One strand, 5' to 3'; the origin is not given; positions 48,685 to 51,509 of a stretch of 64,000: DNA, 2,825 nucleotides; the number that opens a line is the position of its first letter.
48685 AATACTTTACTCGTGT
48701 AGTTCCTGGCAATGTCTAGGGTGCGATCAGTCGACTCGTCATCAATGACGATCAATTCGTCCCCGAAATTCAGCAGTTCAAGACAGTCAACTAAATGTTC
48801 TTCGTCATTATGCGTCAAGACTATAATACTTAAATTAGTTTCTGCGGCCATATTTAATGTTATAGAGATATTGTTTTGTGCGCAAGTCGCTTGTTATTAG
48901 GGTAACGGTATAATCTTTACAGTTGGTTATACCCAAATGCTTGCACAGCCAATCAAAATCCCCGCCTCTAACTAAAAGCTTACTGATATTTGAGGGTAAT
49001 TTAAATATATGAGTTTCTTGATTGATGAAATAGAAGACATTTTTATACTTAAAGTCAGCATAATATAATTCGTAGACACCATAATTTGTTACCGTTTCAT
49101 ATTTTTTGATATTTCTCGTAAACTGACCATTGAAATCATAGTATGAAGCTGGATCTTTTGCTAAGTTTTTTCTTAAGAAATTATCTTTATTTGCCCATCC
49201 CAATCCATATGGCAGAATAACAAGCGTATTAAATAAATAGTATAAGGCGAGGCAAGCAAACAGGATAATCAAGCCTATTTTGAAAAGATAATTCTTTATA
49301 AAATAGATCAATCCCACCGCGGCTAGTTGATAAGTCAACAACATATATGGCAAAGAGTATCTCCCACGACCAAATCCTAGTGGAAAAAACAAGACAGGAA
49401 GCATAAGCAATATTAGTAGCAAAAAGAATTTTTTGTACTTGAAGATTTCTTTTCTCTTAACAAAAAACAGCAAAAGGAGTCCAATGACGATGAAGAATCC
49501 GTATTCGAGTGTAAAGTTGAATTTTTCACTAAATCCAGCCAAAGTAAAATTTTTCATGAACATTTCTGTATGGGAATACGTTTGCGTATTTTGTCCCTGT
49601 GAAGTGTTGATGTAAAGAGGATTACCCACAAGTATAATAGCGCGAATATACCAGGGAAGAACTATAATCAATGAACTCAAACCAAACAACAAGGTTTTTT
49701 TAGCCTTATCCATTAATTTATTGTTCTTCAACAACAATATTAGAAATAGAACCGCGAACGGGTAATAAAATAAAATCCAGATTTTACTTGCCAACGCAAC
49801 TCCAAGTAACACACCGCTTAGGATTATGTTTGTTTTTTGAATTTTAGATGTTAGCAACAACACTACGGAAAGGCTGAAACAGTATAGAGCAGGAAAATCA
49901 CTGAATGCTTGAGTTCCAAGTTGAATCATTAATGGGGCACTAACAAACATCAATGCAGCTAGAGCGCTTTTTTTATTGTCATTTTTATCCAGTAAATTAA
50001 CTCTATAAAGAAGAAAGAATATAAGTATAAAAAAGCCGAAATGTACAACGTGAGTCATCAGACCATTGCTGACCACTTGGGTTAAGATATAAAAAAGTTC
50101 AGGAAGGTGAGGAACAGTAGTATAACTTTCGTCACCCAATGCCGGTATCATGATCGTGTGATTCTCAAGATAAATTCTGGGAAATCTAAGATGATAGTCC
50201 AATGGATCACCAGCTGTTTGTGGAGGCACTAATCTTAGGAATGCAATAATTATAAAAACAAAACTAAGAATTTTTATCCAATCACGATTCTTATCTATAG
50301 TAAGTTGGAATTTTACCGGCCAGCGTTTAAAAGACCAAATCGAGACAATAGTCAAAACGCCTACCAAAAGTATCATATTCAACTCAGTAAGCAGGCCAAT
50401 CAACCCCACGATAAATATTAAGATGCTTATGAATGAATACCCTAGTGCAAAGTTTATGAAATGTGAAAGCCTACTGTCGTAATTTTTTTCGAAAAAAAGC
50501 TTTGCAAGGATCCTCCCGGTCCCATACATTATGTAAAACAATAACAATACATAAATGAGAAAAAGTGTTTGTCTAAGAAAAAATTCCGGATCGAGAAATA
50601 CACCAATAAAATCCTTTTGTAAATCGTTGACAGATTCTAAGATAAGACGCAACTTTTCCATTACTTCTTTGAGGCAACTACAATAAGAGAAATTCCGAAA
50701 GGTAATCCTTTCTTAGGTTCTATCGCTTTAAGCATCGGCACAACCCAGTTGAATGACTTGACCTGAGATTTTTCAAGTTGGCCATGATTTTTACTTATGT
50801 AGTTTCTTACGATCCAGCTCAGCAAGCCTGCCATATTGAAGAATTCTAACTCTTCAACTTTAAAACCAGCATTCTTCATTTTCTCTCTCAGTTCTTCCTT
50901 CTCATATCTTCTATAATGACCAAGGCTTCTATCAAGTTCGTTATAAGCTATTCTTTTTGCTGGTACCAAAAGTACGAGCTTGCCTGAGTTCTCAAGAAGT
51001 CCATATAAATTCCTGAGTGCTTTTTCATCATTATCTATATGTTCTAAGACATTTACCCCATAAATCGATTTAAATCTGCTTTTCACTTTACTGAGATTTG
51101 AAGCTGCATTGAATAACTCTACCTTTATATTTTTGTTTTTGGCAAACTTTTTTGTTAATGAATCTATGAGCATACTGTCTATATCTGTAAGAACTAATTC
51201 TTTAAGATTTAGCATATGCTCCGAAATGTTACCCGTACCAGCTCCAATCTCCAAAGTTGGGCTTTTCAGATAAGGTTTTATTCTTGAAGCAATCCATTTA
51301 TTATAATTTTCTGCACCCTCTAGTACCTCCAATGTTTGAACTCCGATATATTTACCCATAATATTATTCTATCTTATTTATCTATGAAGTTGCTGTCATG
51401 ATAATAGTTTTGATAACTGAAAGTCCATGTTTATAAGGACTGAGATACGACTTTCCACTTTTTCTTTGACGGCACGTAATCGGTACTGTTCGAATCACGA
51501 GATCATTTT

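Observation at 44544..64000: A ~20-kb glycosylation island with ~5 GT-C polytopic transferases and five Dpm1-like polyprenyl-phosphate sugar synthases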

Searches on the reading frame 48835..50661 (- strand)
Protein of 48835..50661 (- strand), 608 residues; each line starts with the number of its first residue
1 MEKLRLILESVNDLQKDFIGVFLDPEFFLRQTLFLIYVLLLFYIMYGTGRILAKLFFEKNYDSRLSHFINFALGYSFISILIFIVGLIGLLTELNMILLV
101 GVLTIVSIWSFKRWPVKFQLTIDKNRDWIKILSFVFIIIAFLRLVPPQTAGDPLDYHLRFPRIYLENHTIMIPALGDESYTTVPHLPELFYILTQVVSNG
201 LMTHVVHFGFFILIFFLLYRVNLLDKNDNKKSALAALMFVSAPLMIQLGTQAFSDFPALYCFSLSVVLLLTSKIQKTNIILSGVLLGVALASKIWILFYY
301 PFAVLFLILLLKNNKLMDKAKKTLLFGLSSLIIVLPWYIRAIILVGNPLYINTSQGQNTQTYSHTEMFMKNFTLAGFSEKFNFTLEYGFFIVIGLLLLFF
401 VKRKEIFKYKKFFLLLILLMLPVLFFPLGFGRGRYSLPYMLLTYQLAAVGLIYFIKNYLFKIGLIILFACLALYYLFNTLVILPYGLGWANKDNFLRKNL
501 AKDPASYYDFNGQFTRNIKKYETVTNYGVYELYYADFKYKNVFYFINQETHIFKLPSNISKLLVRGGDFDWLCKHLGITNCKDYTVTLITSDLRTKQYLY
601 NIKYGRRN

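Call 3: search_protein_families(library=pfam, proteins=[window:48835-50661:-], max_evalue=0.01)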
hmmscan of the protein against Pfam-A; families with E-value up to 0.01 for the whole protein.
window:48835-50661:- (608 aa): 1 family
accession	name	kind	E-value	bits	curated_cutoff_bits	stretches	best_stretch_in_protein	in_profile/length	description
PF13231.12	PMT_2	-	1.5e-06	29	26.1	1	212-338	33-158/160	Dolichyl-phosphate-mannose-protein mannosyltransferase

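Call 9: search_protein_families(library=ncbifam, proteins=[window:48835-50661:-], max_evalue=0.01)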
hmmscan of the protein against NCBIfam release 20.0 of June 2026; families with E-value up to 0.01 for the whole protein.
window:48835-50661:- (608 aa): 2 families
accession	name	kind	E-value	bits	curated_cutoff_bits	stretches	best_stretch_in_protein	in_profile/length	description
NF047510.1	LIC_10190_fam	subfamily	3.5e-06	26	100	1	201-350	165-311/424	LIC_10190 family membrane protein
NF047440.1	LA3751_2_3_fam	subfamily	0.00023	20.1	200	1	206-480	104-384/460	LA_3751/LA_3752 family putative glycosyltransferase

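Call 14: find_homologous_proteins(query=window:48835-50661:-)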
Query window:48835-50661:- (608 aa): 23 proteins with E <= 0.001 among 8000 candidates.
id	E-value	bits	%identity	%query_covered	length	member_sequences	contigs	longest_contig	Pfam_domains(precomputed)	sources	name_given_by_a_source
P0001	0.0e+0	1328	100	100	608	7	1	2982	PF26626.1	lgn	-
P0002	0.0e+0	1047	76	100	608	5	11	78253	-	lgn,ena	-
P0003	0.0e+0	1022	74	100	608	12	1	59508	-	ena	-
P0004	1.1e-284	964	70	100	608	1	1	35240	-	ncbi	-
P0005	3.7e-277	939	68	100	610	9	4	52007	-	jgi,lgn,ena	-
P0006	1.0e-212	726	55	99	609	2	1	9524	-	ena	-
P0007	8.7e-165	568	45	99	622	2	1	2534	-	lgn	-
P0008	4.0e-163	562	46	99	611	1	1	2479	-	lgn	-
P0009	2.7e-161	556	46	99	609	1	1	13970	PF26626.1,PF13231.13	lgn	-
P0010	5.8e-153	529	43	99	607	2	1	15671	-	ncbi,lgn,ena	-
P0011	5.3e-146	506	43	92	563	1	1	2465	PF13231.13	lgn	-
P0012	3.4e-144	500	42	99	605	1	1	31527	PF13231.13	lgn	-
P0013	2.1e-142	494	45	92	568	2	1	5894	-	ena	-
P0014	1.1e-137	478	43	99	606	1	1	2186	-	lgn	-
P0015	3.8e-65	239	31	96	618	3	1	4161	-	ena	-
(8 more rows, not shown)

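Call 15: find_encoding_contigs(protein=P0002, flank=10000, max_places=2)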
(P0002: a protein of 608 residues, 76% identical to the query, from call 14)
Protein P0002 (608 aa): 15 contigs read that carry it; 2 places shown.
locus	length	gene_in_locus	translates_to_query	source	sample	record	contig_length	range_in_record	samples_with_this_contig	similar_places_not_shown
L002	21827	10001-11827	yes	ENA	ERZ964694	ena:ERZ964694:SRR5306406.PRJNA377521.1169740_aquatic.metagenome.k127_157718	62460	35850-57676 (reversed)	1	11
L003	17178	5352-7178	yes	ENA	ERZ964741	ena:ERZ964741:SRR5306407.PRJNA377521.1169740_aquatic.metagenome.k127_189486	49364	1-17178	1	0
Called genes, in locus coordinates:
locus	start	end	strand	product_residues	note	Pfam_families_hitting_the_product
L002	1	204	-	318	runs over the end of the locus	PF00106:adh_short (faint), PF01073:3Beta_HSD, PF01370:Epimerase, PF02719:Polysacc_synt_2, PF04321:RmlD_sub_bind (weak), PF05368:NmrA (weak), PF13460:NAD_binding_10, PF16363:GDP_Man_Dehyd, +1 more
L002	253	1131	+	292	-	PF01370:Epimerase, PF04321:RmlD_sub_bind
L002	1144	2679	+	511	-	PF13231:PMT_2 (weak)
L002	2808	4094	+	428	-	PF03721:UDPG_MGDP_dh_N, PF00984:UDPG_MGDP_dh, PF03720:UDPG_MGDP_dh_C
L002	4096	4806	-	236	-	PF00535:Glycos_transf_2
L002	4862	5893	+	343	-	PF01073:3Beta_HSD, PF01370:Epimerase, PF02719:Polysacc_synt_2, PF04321:RmlD_sub_bind, PF05368:NmrA, PF16363:GDP_Man_Dehyd, PF07993:NAD_binding_4, PF13460:NAD_binding_10, +2 more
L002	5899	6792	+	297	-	PF01073:3Beta_HSD, PF01370:Epimerase, PF04321:RmlD_sub_bind, PF05368:NmrA, PF16363:GDP_Man_Dehyd, PF13460:NAD_binding_10, PF07993:NAD_binding_4 (weak)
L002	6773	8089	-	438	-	-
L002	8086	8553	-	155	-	-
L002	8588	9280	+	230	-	PF00535:Glycos_transf_2, PF10111:Glyco_tranf_2_2, PF13641:Glyco_tranf_2_3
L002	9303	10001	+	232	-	PF13489:Methyltransf_23, PF00398:RrnaAD (faint), PF05219:DREV (weak), PF08241:Methyltransf_11, PF08242:Methyltransf_12, PF13649:Methyltransf_25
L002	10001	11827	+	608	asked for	-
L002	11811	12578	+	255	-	PF00535:Glycos_transf_2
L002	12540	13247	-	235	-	PF00535:Glycos_transf_2, PF13641:Glyco_tranf_2_3 (weak)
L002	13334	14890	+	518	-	PF13231:PMT_2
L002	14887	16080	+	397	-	PF04932:Wzy_C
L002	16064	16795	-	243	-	PF09136:Glucodextran_B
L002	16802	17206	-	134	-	PF02823:ATP-synt_DE_N, PF00401:ATP-synt_DE (weak)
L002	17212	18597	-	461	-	PF02874:ATP-synt_ab_N, PF00006:ATP-synt_ab, PF22919:ATP-synt_VA_C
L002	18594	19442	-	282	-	PF00231:ATP-synt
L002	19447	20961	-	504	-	PF00006:ATP-synt_ab, PF00306:ATP-synt_ab_C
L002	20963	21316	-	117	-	-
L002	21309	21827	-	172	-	PF00430:ATP-synt_B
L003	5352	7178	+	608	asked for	-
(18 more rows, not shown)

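Call 16: find_encoding_contigs(protein=P0004, flank=10000, max_places=2)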
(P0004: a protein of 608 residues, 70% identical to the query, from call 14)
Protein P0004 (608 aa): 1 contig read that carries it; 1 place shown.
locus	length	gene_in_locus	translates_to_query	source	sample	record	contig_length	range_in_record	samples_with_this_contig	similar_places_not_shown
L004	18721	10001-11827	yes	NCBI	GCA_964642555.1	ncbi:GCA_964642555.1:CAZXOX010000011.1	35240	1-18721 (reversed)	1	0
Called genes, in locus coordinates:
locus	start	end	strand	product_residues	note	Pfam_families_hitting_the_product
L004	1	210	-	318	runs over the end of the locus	PF01073:3Beta_HSD, PF01370:Epimerase, PF02719:Polysacc_synt_2, PF04321:RmlD_sub_bind (weak), PF05368:NmrA (weak), PF07993:NAD_binding_4 (faint), PF13460:NAD_binding_10, PF16363:GDP_Man_Dehyd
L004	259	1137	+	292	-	PF01370:Epimerase, PF04321:RmlD_sub_bind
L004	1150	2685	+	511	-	PF13231:PMT_2 (weak)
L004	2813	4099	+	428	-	PF03721:UDPG_MGDP_dh_N, PF00984:UDPG_MGDP_dh, PF03720:UDPG_MGDP_dh_C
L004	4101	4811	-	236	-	PF00535:Glycos_transf_2, PF13641:Glyco_tranf_2_3 (weak)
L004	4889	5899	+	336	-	PF05368:NmrA, PF01073:3Beta_HSD, PF01370:Epimerase, PF02719:Polysacc_synt_2, PF04321:RmlD_sub_bind, PF07993:NAD_binding_4, PF08659:KR, PF13460:NAD_binding_10, +2 more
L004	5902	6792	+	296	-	PF01073:3Beta_HSD, PF01370:Epimerase, PF04321:RmlD_sub_bind, PF05368:NmrA (weak), PF16363:GDP_Man_Dehyd, PF13460:NAD_binding_10 (weak), PF07993:NAD_binding_4 (weak)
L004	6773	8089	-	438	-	-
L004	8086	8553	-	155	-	-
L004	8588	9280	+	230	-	PF00535:Glycos_transf_2, PF10111:Glyco_tranf_2_2 (weak), PF13641:Glyco_tranf_2_3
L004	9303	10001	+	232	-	PF13489:Methyltransf_23, PF05219:DREV (weak), PF08241:Methyltransf_11, PF08242:Methyltransf_12, PF13649:Methyltransf_25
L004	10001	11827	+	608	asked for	-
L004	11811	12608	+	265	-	PF00535:Glycos_transf_2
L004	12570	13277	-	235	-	PF00535:Glycos_transf_2, PF13641:Glyco_tranf_2_3 (weak)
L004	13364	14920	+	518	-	PF13231:PMT_2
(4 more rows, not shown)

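Call 47: search_solved_structures(query=A2, max_evalue=1)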
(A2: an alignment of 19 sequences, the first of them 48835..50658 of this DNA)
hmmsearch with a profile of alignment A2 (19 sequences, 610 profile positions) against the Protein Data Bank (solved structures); distinct sequences matched with E-value up to 1: 4.
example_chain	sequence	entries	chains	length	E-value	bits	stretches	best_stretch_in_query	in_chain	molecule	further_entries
8unk_C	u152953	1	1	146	0.18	13.4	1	542-604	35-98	Regulatory protein Cgi121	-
8up5_C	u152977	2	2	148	0.18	13.4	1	542-604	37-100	Regulatory protein Cgi121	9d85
2k8y_A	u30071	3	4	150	0.19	13.3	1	542-604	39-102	Uncharacterized protein MJ0187 | Regulatory protein Cgi121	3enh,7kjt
5ezm_A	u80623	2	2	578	0.68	11.5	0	276-469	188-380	4-amino-4-deoxy-L-arabinose transferase or related glycosyltransferases of PMT family | 4-amino-4-deoxy-L-arabinose (L-Ara4N) transferase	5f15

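Call 67: predict_structure(alignment_id=A2)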
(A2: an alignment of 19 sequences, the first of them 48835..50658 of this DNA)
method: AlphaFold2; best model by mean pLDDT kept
length: 607 residues; sequences in the alignment: 19
mean_pLDDT: 86.2   pTM: 0.87
mean pLDDT of the five models: 86.2, 85.8, 85.6, 84.9, 83.0
residues with pLDDT >= 90: 280; 70-90: 278; 50-70: 46; < 50: 3
segments of 3 or more residues with pLDDT < 50: none
pLDDT, mean of each block of 10 residues (from residue 1): 79 89 85 94 97 89 93 97 94 96 96 77 78 95 79 69 87 59 86 88 92 95 80 94 88 88 95 93 96 90 96 94 97 90 74 60 69 80 85 87 77 93 79 88 92 88 94 92 89 81 74 82 82 77 84 88 89 90 91 86 69
secondary structure, 60 per line:
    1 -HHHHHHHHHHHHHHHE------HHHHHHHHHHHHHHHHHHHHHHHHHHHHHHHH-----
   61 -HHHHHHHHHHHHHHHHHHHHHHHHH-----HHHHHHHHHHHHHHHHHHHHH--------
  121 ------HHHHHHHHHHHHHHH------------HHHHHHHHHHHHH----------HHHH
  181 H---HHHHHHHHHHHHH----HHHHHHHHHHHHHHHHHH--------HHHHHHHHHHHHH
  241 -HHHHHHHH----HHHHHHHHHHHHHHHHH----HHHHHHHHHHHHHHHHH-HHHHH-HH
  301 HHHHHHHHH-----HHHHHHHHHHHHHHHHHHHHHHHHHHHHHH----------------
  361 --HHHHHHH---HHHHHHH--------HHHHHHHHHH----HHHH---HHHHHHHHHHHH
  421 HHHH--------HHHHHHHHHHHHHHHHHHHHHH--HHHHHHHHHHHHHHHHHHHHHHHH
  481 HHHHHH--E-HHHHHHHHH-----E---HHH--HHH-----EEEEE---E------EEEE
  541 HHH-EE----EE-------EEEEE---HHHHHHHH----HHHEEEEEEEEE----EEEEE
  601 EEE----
elements in order: H2-16 H24-55 H62-86 H92-112 H127-141 H154-166 H177-181 H185-197 H202-219 H228-240 H242-249 H254-270 H275-291 H293-297 H299-309 H315-344 H363-369 H373-379 H388-397 H402-405 H409-424 H433-454 H457-486 H491-499 E522-526 E537-540 E560-564 H568-575 E583-591 E596-603

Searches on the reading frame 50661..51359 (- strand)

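Call 3: search_protein_families(library=pfam, proteins=[window:50661-51359:-], max_evalue=0.01)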
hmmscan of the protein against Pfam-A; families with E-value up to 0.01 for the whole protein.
window:50661-51359:- (232 aa): 10 families
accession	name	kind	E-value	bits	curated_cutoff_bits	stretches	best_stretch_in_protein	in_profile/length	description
PF13489.12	Methyltransf_23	-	1.8e-13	51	27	1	34-170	25-163/164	Methyltransferase domain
PF08242.18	Methyltransf_12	-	2.5e-11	44.6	30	1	36-128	1-98/98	Methyltransferase domain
PF13649.12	Methyltransf_25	-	6.8e-09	36.7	27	1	36-126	2-97/97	Methyltransferase domain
PF08241.18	Methyltransf_11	-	9e-09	36.3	21.2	1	36-130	1-95/95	Methyltransferase domain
PF00398.26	RrnaAD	-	5.5e-06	26.1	24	1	23-80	22-80/263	Ribosomal RNA adenine dimethylase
PF05219.18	DREV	-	8.8e-06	25.5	26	1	35-141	98-197/265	DREV methyltransferase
PF13847.12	Methyltransf_31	-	0.0003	20.9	27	1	35-134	7-113/145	Methyltransferase domain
PF01209.24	Ubie_methyltran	-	0.00098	19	20.1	1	35-135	51-156/233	ubiE/COQ5 methyltransferase family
PF01234.23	NNMT_PNMT_TEMT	-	0.0015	18.2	25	1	107-173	174-239/261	NNMT/PNMT/TEMT family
PF05891.18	Methyltransf_PK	-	0.004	17.1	27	1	31-170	55-198/218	AdoMet dependent proline di-methyltransferase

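Call 33: search_protein_families(library=ncbifam, proteins=[window:50661-51359:-], max_evalue=0.00001)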
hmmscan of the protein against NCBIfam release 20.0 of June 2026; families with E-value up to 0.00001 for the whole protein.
window:50661-51359:- (232 aa): 4 families
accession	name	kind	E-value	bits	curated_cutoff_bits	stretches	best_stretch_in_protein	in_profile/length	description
TIGR01983.1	UbiG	equivalog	6.6e-07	28.9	102.95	1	32-130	50-151/228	bifunctional 2-polyprenyl-6-hydroxyphenol methylase/3-demethylubiquinol 3-O-methyltransferase UbiG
TIGR00755.1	ksgA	equivalog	1.4e-06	27.9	171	1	21-83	19-82/256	16S rRNA (adenine(1518)-N(6)/adenine(1519)-N(6))-dimethyltransferase RsmA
NF043040.1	corrin_prot_MT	hypoth_equivalog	1.6e-06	27.8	180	0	16-130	27-147/216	corrinoid protein-associated methyltransferase CpaM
NF000499.2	Erm23S_rRNA_broad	equivalog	2.5e-06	27.1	212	1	23-80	15-73/244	23S ribosomal RNA methyltransferase Erm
